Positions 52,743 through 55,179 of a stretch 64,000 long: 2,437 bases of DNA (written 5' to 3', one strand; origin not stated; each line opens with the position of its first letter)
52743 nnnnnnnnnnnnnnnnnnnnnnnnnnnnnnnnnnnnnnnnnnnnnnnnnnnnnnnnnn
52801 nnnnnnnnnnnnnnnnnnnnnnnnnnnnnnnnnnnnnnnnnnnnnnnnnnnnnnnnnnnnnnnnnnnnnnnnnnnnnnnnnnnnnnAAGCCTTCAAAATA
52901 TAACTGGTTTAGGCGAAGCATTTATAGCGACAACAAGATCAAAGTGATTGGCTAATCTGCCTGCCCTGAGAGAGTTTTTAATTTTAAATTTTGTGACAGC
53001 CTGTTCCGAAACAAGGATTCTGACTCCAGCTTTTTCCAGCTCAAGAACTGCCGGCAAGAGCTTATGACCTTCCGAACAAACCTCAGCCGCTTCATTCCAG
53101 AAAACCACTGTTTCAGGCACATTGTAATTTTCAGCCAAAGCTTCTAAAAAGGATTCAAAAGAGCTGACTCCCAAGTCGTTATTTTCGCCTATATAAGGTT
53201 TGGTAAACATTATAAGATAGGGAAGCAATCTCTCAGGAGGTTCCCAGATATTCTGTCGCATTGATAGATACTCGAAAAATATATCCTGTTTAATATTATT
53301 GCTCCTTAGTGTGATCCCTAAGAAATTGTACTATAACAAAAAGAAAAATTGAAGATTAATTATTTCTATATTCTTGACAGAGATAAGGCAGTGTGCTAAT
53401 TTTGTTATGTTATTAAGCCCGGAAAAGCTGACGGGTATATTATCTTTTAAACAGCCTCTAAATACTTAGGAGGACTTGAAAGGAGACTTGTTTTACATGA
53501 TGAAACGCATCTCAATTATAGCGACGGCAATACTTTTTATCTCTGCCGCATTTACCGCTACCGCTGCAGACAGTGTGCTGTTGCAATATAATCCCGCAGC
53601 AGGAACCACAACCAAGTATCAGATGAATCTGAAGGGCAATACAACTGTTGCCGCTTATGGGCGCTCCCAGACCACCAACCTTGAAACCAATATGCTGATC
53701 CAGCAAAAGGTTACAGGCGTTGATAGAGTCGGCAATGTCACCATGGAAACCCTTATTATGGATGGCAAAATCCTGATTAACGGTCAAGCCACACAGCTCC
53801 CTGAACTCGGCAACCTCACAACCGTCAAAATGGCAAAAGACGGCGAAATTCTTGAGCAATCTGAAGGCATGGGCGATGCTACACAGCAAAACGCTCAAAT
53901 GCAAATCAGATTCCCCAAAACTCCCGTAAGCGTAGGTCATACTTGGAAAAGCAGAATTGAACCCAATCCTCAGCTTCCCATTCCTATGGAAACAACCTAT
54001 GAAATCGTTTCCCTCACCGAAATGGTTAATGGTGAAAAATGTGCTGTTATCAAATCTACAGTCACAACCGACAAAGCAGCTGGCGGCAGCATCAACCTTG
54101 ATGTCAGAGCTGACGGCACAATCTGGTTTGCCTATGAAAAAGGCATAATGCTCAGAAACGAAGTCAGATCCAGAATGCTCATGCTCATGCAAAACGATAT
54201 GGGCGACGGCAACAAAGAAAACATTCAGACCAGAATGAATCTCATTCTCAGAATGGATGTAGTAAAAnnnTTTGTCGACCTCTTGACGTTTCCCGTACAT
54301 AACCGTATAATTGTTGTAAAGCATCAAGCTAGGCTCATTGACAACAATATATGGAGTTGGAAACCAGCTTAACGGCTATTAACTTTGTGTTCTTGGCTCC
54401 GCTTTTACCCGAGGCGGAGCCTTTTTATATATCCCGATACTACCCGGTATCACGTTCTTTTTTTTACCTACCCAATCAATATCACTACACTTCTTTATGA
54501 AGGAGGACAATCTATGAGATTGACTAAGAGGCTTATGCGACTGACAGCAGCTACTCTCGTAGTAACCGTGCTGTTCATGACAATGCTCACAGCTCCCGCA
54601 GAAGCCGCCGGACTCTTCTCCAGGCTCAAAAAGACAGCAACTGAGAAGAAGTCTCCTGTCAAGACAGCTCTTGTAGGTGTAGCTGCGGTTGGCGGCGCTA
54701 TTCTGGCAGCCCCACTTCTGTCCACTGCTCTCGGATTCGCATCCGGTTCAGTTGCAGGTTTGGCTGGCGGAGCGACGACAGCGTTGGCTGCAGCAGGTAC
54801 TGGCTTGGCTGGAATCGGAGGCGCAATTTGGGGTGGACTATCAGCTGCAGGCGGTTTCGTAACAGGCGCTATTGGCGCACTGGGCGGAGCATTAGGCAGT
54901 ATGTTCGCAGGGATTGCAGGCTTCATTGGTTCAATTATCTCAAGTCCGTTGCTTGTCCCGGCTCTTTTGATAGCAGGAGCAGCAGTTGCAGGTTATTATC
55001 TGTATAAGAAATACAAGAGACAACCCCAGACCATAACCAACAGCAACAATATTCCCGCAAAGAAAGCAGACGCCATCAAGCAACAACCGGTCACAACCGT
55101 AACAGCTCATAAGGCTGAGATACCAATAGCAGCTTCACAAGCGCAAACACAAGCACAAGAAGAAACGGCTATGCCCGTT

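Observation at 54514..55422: Glycine-zipper-rich membrane/secreted protein ending in a domain shared with its 873-aa neighbour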

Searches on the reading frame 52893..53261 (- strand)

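Call 7: search_protein_families(library=pfam, proteins=[window:52893-53261:-], max_evalue=0.01)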
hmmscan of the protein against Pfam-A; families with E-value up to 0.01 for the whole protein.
window:52893-53261:- (122 aa): 0 families

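Call 44: search_protein_families(library=ncbifam, proteins=[window:52893-53261:-], max_evalue=0.1)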
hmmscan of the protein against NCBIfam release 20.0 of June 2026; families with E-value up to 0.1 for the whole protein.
window:52893-53261:- (122 aa): 3 families
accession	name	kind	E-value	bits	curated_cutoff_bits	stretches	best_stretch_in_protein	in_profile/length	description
TIGR03527.1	selenium_YedF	equivalog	4.5e-15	56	110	1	14-116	85-188/194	sulfurtransferase-like selenium metabolism protein YedF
NF041214.1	plasmid_TraB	equivalog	0.034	12.6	800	1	28-100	325-399/639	plasmid transfer protein TraB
NF008460.0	PRK11340.1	equivalog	0.053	12.9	188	1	14-93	81-156/271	phosphodiesterase YaeI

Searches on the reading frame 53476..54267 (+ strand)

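Call 7: search_protein_families(library=pfam, proteins=[window:53476-54267:+], max_evalue=0.01)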
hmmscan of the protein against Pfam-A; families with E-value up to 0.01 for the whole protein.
window:53476-54267:+ (264 aa): 1 family
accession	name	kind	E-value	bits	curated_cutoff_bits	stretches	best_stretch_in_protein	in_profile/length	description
PF19777.4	DUF6263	-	6.6e-05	23.1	26.7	1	124-199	90-162/196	Family of unknown function (DUF6263)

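Call 44: search_protein_families(library=ncbifam, proteins=[window:53476-54267:+], max_evalue=0.1)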
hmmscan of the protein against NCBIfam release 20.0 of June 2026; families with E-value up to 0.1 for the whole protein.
window:53476-54267:+ (264 aa): 0 families

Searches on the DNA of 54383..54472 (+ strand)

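Call 67: build_rna_model(alignment_id=A7)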
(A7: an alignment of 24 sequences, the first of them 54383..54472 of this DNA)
Model R1 built from alignment A7 (24 sequences, 112 columns); structure: RNAalifold consensus.
model positions 90; base pairs 12; branch points 0; effective number of sequences 4.01; information 0.633 bits per position. Calibrated on 0.2 Mb of random sequence (short: E-values are rough).
structure used (alignment columns):
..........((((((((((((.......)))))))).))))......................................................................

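Call 69: search_with_rna_model(model_id=R1, source=window, max_evalue=10, filters=off)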
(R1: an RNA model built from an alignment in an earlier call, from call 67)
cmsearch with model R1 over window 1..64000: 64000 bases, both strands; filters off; matches with E-value up to 10: 15.
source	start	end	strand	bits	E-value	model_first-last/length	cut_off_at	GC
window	54383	54471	+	61.8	7e-16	1-90/90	no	0.45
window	58361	58447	-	17.2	0.015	1-90/90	no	0.29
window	42189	42234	+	11.5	0.72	1-90/90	no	0.46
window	3255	3356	+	10.8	1.2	1-90/90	no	0.46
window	4496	4567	-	10.1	2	1-90/90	no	0.42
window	55546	55618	+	9.8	2.5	1-90/90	no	0.37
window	58398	58491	+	9.1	4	1-90/90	no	0.27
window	13402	13444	+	8.8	4.9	1-90/90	no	0.4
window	39917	39979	-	8.5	5.7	1-90/90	no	0.32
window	23963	24063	-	8.3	6.6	1-90/90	no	0.38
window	55704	55775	-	8.3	6.8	1-90/90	no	0.21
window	44980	45053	-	8.2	7.2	1-90/90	no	0.28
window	22874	22920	+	8.1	7.9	1-90/90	no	0.32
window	20238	20299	+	8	8.1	1-90/90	no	0.47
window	15423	15482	+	7.8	9.2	1-90/90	no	0.42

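Call 78: search_with_rna_model(model_id=R1, sources=[L003, L004, L015, L024, L025, L029, L035, L036, L039, L042, L047, L053, L002, L005, L063, L041, L033, L026], max_evalue=1)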
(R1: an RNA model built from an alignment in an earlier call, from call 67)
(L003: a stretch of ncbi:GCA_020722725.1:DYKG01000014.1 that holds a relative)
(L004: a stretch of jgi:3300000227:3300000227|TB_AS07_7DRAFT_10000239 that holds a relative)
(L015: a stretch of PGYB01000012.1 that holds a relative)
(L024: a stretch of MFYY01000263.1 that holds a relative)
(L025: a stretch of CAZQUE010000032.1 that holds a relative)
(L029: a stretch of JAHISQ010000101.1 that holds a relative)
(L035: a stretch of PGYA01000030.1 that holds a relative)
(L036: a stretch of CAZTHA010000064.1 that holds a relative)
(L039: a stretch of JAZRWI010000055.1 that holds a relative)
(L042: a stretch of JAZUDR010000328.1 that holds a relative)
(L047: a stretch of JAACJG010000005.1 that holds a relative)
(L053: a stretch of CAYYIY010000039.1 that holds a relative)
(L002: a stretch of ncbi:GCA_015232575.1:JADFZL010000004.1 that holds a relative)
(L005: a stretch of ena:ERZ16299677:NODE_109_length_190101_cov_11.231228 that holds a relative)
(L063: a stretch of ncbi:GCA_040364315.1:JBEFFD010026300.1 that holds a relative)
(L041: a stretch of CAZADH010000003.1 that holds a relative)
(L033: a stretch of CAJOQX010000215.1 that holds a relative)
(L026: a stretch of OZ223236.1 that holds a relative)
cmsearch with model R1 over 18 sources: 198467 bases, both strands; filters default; matches with E-value up to 1: 14.
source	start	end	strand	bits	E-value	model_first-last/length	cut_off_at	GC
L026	4231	4323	+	75.2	2.1e-19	1-90/90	no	0.47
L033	1671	1760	+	69.5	1.1e-17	1-90/90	no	0.37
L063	4475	4563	+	61.8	2.2e-15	1-90/90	no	0.45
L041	5188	5266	+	52.3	1.5e-12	1-90/90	no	0.61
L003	10878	10958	+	21.1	0.0031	1-90/90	no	0.32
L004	10827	10907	+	21.1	0.0031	1-90/90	no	0.32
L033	2720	2803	+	19.8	0.0074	1-90/90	no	0.37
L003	10885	10912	-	17.5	0.038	11-44/90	no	0.5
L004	10834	10861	-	17.5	0.038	11-44/90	no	0.5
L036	3337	3367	+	16.4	0.078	11-46/90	no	0.52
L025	1361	1392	+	15.4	0.16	11-47/90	no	0.5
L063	9513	9595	-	14.8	0.24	1-90/90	no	0.27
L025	1312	1396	-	13.8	0.46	1-90/90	no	0.42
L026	2047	2129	-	13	0.82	1-90/90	no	0.33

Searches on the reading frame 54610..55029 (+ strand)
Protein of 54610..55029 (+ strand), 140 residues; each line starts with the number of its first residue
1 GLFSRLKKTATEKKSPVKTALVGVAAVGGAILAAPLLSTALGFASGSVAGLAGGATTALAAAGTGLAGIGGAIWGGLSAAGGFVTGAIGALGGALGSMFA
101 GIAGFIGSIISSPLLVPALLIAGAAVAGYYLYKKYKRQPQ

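Call 16: search_protein_families(library=pfam, proteins=[window:54610-55029:+], max_evalue=10)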
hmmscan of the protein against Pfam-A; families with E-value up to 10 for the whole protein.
seq(140 aa): 1 family
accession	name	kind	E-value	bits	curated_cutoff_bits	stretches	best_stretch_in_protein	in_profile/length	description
PF17062.10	Osw5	-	0.9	10.1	30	0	29-48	18-37/70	Outer spore wall 5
